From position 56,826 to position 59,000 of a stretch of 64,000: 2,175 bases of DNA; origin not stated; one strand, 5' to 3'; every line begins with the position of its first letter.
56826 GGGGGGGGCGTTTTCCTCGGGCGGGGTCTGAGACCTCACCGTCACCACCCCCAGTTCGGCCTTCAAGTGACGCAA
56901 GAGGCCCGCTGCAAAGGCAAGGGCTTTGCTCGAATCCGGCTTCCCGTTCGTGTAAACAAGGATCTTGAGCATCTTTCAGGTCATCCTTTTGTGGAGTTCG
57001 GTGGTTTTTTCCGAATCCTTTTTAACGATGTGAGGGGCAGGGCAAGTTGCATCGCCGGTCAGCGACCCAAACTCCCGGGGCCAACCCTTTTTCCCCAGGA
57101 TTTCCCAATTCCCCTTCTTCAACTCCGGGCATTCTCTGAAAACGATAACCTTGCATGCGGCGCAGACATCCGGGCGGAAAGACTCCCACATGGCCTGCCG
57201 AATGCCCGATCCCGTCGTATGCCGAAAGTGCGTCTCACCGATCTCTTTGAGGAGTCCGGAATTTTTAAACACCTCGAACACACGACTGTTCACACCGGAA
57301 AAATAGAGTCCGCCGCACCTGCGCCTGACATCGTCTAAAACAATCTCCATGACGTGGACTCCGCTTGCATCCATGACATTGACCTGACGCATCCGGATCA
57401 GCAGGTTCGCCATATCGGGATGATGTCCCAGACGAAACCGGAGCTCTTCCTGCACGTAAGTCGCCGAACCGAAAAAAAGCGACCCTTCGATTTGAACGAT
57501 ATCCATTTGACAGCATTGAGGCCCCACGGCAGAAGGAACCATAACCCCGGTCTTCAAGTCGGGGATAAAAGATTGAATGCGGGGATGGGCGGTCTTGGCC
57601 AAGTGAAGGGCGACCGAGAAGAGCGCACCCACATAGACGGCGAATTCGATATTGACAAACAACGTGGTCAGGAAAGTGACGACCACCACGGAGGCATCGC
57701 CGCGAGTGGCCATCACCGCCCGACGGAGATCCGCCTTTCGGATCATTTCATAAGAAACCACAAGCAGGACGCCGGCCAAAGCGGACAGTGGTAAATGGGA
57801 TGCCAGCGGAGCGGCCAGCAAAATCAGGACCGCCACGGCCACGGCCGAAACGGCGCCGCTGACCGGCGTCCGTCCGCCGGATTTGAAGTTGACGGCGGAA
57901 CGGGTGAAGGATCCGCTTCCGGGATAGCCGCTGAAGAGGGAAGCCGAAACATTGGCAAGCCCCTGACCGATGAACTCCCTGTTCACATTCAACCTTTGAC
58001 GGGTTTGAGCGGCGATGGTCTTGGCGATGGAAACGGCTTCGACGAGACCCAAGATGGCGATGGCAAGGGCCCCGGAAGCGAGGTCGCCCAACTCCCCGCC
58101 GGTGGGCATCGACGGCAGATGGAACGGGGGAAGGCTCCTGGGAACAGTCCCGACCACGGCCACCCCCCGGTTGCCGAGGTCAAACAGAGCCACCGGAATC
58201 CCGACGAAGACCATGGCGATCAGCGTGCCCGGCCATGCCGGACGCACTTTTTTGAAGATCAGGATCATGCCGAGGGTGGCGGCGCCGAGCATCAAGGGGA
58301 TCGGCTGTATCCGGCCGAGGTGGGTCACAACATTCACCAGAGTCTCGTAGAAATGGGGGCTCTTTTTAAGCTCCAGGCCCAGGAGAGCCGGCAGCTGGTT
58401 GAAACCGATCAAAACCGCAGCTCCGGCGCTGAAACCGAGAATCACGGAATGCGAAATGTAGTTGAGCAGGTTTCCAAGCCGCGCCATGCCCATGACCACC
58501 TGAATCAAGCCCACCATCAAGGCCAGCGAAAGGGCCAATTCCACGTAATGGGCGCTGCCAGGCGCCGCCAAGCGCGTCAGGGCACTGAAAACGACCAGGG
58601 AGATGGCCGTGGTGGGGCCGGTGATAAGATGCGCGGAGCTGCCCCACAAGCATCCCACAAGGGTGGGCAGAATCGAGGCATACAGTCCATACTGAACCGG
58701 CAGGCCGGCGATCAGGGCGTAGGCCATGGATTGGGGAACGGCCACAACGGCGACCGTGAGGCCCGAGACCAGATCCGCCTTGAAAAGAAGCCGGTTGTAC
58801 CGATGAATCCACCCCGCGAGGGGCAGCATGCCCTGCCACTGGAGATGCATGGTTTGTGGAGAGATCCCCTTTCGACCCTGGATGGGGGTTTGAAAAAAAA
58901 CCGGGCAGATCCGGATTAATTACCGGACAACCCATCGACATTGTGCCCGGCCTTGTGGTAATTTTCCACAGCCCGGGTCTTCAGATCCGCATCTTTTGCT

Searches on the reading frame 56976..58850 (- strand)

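Call 49: search_protein_families(library=pfam, proteins=[window:56976-58850:-], max_evalue=0.0001)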
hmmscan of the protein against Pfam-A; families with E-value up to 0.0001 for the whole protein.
window:56976-58850:- (624 aa): 2 families
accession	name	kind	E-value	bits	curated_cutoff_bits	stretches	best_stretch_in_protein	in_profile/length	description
PF00916.26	Sulfate_transp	-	2.4e-96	323.2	23.2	1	23-392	1-380/380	Sulfate permease family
PF01740.26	STAS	-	9.7e-15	54.7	22.6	1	451-544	12-101/106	STAS domain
